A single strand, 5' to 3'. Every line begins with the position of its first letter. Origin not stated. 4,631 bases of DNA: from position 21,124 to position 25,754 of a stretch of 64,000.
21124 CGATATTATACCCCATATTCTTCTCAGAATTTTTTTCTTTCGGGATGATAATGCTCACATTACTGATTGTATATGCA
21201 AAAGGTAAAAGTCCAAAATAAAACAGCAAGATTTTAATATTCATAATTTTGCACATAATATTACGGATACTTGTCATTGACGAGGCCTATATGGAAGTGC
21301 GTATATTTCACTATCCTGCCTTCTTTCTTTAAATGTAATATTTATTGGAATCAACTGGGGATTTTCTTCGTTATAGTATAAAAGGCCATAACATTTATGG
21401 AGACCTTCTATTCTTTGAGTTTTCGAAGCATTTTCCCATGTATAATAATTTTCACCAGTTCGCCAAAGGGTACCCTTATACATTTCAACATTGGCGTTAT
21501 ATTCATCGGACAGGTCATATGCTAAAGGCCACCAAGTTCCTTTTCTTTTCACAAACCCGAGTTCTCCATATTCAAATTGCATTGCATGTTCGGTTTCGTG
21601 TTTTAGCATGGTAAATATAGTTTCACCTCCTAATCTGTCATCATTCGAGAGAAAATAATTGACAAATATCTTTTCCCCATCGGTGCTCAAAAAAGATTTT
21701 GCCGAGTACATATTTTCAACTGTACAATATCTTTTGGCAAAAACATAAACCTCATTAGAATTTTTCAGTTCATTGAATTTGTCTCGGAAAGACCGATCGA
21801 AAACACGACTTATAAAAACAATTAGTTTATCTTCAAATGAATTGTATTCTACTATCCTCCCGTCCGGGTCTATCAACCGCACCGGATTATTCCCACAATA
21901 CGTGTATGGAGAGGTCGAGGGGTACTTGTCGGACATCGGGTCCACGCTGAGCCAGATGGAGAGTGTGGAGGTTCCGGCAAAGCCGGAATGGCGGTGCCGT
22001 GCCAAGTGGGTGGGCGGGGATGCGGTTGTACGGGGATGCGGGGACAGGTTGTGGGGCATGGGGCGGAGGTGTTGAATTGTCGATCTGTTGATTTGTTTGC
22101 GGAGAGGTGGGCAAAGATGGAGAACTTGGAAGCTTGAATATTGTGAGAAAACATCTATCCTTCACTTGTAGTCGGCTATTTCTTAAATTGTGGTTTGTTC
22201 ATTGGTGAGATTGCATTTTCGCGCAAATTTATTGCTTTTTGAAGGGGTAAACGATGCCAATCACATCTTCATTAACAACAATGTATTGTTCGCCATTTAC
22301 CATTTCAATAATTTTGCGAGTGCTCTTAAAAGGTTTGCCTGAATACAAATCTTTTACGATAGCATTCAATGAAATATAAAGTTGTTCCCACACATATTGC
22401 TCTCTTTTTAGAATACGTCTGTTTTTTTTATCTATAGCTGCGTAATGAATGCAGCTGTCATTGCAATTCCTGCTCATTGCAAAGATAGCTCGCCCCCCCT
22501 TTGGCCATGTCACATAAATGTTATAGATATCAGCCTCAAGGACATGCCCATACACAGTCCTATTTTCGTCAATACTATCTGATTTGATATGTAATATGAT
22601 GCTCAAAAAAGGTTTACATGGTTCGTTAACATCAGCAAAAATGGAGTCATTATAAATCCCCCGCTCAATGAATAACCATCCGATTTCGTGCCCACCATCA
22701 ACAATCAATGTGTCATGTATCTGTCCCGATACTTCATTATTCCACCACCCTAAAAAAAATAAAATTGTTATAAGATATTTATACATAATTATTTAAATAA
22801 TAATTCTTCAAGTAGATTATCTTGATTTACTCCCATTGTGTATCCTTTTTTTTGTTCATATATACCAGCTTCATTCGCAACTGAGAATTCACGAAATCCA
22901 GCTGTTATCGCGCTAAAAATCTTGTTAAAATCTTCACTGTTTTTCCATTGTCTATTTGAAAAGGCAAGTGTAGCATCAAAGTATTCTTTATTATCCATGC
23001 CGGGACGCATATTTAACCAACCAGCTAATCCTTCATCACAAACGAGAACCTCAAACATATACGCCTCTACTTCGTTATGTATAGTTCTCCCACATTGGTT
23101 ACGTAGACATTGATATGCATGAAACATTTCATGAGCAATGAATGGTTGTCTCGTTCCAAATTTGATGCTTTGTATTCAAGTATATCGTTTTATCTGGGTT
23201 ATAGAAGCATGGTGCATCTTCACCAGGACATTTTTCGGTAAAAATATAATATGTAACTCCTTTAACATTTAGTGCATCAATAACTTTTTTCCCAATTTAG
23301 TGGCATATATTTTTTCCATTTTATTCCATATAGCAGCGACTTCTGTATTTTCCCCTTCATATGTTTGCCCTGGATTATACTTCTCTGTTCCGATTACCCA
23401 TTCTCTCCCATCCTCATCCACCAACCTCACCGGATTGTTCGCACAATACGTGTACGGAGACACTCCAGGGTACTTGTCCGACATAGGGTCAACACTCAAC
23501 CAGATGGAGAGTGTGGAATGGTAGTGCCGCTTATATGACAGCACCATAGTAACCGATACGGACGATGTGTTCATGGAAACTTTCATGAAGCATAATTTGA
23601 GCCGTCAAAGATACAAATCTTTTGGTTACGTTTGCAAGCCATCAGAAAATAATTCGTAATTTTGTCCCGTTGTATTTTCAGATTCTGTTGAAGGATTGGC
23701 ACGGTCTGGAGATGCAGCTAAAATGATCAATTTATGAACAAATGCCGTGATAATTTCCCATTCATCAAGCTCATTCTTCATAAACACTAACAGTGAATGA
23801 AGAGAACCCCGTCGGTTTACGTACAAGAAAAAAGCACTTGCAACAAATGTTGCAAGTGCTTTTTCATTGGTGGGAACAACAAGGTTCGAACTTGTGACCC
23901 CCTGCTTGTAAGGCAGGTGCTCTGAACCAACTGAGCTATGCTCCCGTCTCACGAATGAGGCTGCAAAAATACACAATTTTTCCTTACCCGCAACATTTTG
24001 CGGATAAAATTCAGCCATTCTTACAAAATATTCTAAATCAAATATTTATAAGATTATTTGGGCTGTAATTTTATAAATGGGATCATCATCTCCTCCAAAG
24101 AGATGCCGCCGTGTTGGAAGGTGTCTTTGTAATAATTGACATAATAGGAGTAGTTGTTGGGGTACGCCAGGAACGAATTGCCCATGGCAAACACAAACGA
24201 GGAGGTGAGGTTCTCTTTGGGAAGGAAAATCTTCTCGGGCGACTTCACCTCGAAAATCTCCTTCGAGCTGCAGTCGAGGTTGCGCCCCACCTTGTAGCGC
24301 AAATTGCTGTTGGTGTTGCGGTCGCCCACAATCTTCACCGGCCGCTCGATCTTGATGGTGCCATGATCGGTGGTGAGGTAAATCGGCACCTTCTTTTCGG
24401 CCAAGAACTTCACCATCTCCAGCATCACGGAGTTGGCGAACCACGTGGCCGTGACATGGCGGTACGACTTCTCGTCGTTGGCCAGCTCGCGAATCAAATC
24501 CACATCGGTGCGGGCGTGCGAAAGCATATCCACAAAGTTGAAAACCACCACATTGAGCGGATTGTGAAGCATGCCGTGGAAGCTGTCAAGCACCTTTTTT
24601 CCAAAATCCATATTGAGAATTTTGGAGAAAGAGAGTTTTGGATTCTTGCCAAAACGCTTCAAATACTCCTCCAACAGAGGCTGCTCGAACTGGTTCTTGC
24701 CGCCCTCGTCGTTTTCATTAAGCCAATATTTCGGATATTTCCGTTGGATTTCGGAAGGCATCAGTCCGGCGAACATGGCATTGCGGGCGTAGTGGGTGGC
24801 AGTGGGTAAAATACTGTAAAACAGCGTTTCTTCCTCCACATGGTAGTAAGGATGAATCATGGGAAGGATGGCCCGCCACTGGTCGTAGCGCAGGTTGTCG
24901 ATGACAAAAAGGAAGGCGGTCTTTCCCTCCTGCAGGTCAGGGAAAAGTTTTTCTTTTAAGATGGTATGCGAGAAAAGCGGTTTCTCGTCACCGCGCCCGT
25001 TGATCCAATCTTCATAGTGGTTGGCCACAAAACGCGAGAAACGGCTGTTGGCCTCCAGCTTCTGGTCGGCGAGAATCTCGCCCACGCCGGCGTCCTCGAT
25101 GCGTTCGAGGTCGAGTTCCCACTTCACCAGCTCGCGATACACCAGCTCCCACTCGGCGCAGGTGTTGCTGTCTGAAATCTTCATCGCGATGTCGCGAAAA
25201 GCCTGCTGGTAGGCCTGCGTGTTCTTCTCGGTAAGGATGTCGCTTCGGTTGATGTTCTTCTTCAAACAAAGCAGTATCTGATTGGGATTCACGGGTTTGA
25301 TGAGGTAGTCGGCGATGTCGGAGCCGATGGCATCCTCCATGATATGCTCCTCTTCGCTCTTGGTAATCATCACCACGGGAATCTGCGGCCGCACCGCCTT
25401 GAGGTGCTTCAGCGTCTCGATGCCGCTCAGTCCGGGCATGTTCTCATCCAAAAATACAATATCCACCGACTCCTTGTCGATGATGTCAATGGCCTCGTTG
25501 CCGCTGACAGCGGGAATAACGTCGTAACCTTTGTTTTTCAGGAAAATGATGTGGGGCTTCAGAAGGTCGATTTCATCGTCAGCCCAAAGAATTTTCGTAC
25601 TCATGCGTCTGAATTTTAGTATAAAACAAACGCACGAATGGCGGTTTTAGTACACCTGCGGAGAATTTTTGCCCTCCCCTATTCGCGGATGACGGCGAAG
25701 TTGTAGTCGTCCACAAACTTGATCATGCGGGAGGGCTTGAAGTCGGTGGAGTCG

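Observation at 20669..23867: AT-rich island next to tRNA-Val carrying two orphan Rhs C-terminal toxin/immunity cassettes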

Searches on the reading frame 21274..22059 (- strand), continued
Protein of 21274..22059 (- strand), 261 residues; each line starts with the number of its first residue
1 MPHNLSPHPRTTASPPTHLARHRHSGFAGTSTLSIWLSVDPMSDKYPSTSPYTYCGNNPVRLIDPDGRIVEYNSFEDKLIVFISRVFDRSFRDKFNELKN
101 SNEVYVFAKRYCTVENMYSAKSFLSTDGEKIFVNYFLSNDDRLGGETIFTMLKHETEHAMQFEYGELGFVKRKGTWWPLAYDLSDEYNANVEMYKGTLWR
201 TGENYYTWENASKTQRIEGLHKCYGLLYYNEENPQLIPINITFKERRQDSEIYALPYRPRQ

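Call 45: search_protein_families(library=pfam, proteins=[L001:2554-3405:-, L001:4058-4837:-, L001:5622-6401:-, L001:6995-7813:-, L001:8780-9592:-, L001:1991-2548:-, L001:3471-4046:-, L001:5010-5420:-, L001:6456-6998:-, L001:7861-8787:-], max_evalue=0.1)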
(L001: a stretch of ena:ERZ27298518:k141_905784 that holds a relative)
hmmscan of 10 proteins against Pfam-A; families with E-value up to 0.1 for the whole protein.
L001:2554-3405:- (283 aa): 2 families
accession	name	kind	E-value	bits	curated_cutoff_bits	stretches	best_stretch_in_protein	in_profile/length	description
PF20573.4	DUF6782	-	0.027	14.2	27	1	90-193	18-120/241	Putative metallopeptidase family (DUF6782)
PF14891.12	Peptidase_M91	-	0.083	13.7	25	0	138-188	69-118/176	Effector protein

L001:4058-4837:- (259 aa): 1 family
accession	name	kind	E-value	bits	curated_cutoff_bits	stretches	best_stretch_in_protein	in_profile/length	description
PF05257.22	CHAP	-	2e-06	28.6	26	1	140-221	8-78/81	CHAP domain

L001:5622-6401:- (259 aa): 1 family
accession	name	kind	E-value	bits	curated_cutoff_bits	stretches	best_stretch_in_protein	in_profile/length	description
PF15659.11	Toxin-JAB1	-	0.0031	18.4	21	1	136-204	2-75/87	JAB-like toxin 1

L001:6995-7813:- (272 aa): 1 family
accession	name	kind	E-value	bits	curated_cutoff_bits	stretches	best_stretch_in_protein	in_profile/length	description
PF13973.12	DUF4222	-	0.074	13.1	27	0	220-251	2-31/53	Domain of unknown function (DUF4222)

L001:8780-9592:- (270 aa): 1 family
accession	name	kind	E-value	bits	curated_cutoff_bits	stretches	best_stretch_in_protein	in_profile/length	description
PF03171.26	2OG-FeII_Oxy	-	0.0062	17.3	23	1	137-194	19-75/101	2OG-Fe(II) oxygenase superfamily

L001:1991-2548:- (185 aa): 0 families

L001:3471-4046:- (191 aa): 0 families

L001:5010-5420:- (136 aa): 0 families

L001:6456-6998:- (180 aa): 0 families

L001:7861-8787:- (308 aa): 0 families

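Call 70: find_encoding_contigs(protein=P0058, flank=10000, max_places=5)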
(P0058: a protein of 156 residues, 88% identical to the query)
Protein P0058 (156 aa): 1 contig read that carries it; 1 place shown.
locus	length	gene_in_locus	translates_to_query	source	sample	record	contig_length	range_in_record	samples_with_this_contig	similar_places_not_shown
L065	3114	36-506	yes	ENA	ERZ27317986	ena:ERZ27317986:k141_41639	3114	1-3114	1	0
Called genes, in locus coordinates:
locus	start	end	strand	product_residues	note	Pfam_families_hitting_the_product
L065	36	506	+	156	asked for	-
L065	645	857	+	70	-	-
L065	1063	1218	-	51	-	-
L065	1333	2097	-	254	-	PF12836:HHH_3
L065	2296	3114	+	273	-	?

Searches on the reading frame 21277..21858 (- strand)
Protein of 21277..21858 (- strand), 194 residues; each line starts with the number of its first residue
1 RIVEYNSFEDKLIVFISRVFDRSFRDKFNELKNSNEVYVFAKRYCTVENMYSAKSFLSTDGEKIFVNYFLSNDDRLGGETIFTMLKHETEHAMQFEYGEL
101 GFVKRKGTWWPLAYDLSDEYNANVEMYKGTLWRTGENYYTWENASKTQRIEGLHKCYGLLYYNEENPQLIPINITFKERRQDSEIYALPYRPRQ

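Call 65: search_protein_representatives(protein=window:21277-21858:-)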
Query: 194 residues. Proteins with E-value up to 0.001 (for the whole library): 81; up to 1e-10: 50; up to 1e-30: 1. The best 81 are listed.
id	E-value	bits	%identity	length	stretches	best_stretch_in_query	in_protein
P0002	6.2e-91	320.1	76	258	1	3-194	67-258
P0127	2.3e-30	122.5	45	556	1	3-193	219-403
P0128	3.4e-28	115.4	51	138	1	3-126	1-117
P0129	4.9e-28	114.9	44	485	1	3-168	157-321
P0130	1.5e-27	113.3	40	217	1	3-192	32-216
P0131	1.9e-27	113.0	53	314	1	3-123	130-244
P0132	5.1e-25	105.0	46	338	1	18-193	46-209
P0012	1.1e-24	104.0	40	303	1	3-186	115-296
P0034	1.5e-24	103.5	47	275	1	3-136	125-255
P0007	3.7e-24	102.2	43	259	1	1-191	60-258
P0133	8.6e-23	97.8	37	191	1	3-193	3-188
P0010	1.5e-22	97.0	44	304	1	3-193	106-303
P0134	2.6e-22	96.2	50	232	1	3-123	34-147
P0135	8.4e-21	91.3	36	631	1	3-193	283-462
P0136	9.1e-21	91.2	44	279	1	2-193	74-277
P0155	1.6e-14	70.8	37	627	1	3-191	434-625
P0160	8.5e-12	61.9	36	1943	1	2-193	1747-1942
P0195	3.2e-04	37.2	45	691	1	28-122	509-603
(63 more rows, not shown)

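Call 66: search_protein_families(library=pfam, proteins=[P0160, P0127, P0135, P0155, P0195, P0129], max_evalue=0.001)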
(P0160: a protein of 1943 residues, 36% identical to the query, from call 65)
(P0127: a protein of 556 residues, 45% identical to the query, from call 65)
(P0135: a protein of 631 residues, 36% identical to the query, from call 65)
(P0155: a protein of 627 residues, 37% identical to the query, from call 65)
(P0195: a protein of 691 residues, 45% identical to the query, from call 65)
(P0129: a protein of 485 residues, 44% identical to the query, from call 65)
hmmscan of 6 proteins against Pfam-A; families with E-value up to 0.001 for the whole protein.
P0160 (1943 aa): 5 families
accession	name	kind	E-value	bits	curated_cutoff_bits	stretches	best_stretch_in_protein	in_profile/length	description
PF05593.20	RHS_repeat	-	1.1e-19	70.7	22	1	963-995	5-37/38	RHS Repeat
PF13517.12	FG-GAP_3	-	1.1e-14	55.2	26.9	2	456-518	1-60/61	FG-GAP-like repeat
PF01839.29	FG-GAP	-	6.5e-13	48.7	22.1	0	306-322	7-22/37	FG-GAP repeat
PF03534.18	SpvB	-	1.8e-12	47.5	22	2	22-75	3-55/287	Salmonella virulence plasmid 65kDa B protein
PF12256.14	TcdB_toxin_midN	-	1.8e-09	37.6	24.8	1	611-746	28-171/181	Insecticide toxin TcdB middle/N-terminal region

P0127 (556 aa): 0 families

P0135 (631 aa): 0 families

P0155 (627 aa): 0 families

P0195 (691 aa): 2 families
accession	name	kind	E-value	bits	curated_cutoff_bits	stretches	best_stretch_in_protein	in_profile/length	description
PF13385.13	Laminin_G_3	-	1.3e-22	81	27.6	1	160-319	7-151/151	Concanavalin A-like lectin/glucanases superfamily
PF10102.14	DUF2341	-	3e-08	34.4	23.4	1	49-106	9-64/84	Domain of unknown function (DUF2341)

P0129 (485 aa): 0 families

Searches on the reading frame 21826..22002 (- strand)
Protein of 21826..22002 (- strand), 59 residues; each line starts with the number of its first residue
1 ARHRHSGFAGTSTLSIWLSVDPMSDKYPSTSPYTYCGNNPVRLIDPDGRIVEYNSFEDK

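Call 95: search_solved_structures(query=window:21826-22002:-, max_evalue=1, show_alignments=5)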
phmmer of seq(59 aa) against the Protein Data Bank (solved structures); distinct sequences matched with E-value up to 1: 12.
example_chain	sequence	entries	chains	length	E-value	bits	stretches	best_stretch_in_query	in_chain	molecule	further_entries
9on3_A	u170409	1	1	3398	0.00054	23.4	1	19-50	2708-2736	SGS4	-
8fjp_A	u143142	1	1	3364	0.0022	21.4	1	18-51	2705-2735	salivary gland surface protein 1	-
6suq_A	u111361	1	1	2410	0.084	16.5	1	15-54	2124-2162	TcdB2,TccC3,Genome polyprotein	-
4igl_B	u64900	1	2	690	0.11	16.1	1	16-48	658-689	YenC2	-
9pt5_A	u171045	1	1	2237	0.13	15.8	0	16-50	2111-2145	Teneurin-like protein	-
9c4k_Q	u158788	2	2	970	0.14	15.8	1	16-49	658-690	Toxin subunit YenC2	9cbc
7tol_A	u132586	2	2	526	0.37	14.5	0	23-58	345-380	glycerol dibiphytanyl glycerol tetraether - macrocyclic archaeol synthase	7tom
6sup_A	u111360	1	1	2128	0.49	14.1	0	15-49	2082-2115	TcdB2,TccC3,Cell division control protein 42 homolog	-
6suf_F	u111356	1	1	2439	0.55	13.9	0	15-50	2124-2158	TcdB2,TccC3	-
6h6e_F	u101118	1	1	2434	0.62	13.7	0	15-50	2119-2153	TcdB2,TccC3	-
9ifo_A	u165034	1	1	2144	0.65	13.7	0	16-48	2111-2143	Teneurin-Like Protein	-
3fn2_A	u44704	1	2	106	0.86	13.3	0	30-54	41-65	Putative sensor histidine kinase domain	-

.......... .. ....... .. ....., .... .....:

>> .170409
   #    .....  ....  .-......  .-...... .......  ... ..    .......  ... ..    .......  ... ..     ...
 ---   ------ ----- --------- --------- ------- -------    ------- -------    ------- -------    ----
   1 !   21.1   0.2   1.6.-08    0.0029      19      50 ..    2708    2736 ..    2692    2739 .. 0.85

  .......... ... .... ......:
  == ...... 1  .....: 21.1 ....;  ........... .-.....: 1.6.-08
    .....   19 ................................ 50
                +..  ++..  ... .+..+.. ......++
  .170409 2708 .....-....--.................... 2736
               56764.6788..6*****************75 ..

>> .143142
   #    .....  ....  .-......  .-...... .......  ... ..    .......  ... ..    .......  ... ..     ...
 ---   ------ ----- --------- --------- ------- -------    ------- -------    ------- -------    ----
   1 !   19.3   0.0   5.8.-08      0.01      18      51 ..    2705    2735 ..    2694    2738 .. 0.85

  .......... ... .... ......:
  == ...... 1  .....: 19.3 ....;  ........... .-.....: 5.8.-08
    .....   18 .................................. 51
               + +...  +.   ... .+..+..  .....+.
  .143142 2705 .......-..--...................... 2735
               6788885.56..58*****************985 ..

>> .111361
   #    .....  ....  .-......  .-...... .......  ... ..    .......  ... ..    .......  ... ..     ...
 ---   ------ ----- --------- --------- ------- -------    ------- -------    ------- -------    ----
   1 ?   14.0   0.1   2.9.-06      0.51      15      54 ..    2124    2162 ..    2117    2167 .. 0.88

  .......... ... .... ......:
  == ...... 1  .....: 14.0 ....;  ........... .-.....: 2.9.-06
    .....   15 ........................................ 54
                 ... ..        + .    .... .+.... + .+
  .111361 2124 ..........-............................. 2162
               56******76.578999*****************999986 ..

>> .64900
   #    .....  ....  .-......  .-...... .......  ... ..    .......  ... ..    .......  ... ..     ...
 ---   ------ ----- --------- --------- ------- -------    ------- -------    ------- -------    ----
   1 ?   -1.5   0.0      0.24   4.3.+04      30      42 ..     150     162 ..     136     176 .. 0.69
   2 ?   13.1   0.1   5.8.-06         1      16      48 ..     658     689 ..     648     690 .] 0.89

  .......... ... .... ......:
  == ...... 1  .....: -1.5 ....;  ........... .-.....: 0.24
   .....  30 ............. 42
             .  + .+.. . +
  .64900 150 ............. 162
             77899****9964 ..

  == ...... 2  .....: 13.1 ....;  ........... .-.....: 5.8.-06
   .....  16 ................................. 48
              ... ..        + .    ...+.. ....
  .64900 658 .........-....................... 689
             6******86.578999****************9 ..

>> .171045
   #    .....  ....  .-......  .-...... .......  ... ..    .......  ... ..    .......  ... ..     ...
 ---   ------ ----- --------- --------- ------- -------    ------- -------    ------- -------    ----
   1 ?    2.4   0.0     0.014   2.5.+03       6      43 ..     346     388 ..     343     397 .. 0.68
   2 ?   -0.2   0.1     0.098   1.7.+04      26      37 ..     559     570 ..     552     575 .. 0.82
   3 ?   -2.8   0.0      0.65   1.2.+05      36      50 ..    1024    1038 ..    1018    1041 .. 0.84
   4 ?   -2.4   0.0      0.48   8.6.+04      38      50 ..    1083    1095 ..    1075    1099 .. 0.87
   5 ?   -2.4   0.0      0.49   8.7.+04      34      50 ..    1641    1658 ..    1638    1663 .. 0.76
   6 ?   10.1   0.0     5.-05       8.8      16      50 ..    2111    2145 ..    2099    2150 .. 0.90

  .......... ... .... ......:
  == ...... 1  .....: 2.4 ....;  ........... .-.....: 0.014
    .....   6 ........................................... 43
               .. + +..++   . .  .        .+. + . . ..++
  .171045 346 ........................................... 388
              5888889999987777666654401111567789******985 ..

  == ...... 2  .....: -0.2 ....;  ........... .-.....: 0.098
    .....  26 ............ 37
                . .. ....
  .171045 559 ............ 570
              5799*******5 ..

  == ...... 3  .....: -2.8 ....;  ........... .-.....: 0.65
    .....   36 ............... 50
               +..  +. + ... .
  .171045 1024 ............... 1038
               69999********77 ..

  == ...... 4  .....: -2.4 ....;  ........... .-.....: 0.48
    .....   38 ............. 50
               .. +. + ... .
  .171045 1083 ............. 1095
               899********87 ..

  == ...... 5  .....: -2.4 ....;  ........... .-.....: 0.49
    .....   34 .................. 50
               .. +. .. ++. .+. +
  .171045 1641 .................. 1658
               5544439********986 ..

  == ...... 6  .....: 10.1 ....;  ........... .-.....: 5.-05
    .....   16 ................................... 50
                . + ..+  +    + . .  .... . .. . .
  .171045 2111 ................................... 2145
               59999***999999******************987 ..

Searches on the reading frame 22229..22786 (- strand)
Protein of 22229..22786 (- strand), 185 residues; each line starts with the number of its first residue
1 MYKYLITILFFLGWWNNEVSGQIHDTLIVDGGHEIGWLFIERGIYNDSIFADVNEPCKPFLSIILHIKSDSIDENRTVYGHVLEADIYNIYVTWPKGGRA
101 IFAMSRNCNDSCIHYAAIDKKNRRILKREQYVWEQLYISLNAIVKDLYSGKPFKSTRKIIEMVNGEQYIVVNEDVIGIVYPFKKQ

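Call 6: search_protein_families(library=pfam, proteins=[window:22229-22786:-], max_evalue=1)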
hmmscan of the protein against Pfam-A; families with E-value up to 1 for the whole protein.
window:22229-22786:- (185 aa): 1 family
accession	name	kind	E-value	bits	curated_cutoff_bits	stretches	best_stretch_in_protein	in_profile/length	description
PF21750.2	DACNH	-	0.16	12.3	27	1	152-179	49-77/107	Probable sensor domain DACNH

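Call 10: search_protein_families(library=ncbifam, proteins=[window:22229-22786:-], max_evalue=1)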
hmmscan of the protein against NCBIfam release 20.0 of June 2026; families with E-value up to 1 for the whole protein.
window:22229-22786:- (185 aa): 0 families

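Call 19: find_encoding_contigs(protein=window:22229-22786:-, flank=10000, max_places=6)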
Protein window:22229-22786:- (185 aa): 1 contig read that carries it; 1 place shown.
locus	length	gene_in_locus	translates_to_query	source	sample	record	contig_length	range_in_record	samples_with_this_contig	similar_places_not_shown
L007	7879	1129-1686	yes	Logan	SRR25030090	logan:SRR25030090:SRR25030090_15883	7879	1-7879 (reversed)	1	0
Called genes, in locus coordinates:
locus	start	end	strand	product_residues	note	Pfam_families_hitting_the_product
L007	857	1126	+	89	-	-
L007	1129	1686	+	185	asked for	-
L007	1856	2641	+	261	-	-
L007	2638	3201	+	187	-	-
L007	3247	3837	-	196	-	PF02397:Bac_transf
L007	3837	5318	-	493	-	PF20094:GWxTD_dom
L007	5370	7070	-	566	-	PF00082:Peptidase_S8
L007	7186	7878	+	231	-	?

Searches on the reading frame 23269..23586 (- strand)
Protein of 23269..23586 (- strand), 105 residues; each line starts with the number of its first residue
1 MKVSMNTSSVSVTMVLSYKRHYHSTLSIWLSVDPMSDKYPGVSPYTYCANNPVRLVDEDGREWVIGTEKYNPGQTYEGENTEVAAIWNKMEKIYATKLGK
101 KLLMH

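Call 6: search_protein_families(library=pfam, proteins=[window:23269-23586:-], max_evalue=1)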
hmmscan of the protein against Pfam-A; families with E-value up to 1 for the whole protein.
window:23269-23586:- (105 aa): 0 families

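Call 10: search_protein_families(library=ncbifam, proteins=[window:23269-23586:-], max_evalue=1)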
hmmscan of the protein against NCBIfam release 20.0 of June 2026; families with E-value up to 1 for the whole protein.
window:23269-23586:- (105 aa): 1 family
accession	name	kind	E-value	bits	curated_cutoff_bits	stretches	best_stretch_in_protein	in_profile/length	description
TIGR03696.1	Rhs_assc_core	domain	4.9e-10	39.8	32.5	1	18-60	34-75/76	RHS repeat-associated core domain-containing protein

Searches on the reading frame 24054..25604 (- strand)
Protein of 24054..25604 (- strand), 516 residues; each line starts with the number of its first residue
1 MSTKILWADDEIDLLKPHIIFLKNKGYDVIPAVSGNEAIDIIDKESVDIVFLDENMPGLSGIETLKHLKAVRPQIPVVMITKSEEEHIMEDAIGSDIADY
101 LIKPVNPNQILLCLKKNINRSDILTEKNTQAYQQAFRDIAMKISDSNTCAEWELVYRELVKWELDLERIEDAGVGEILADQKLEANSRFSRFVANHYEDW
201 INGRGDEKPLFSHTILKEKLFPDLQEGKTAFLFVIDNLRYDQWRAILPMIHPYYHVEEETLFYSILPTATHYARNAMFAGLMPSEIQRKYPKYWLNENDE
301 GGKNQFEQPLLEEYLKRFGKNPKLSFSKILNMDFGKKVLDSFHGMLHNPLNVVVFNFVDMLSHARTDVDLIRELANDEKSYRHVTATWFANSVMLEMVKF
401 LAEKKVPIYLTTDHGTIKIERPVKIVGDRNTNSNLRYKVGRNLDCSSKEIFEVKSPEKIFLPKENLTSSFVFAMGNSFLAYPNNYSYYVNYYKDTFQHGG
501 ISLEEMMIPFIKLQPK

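Call 68: search_protein_families(library=pfam, proteins=[window:24054-25604:-], max_evalue=0.001)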
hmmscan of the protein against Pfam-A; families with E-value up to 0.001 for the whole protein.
window:24054-25604:- (516 aa): 2 families
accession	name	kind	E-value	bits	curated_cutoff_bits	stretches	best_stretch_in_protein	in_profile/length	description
PF00072.30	Response_reg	-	2.6e-22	79.5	30.2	1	5-111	1-107/111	Response regulator receiver domain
PF08665.17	PglZ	-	6.2e-22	78.9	25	1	230-423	3-179/179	PglZ domain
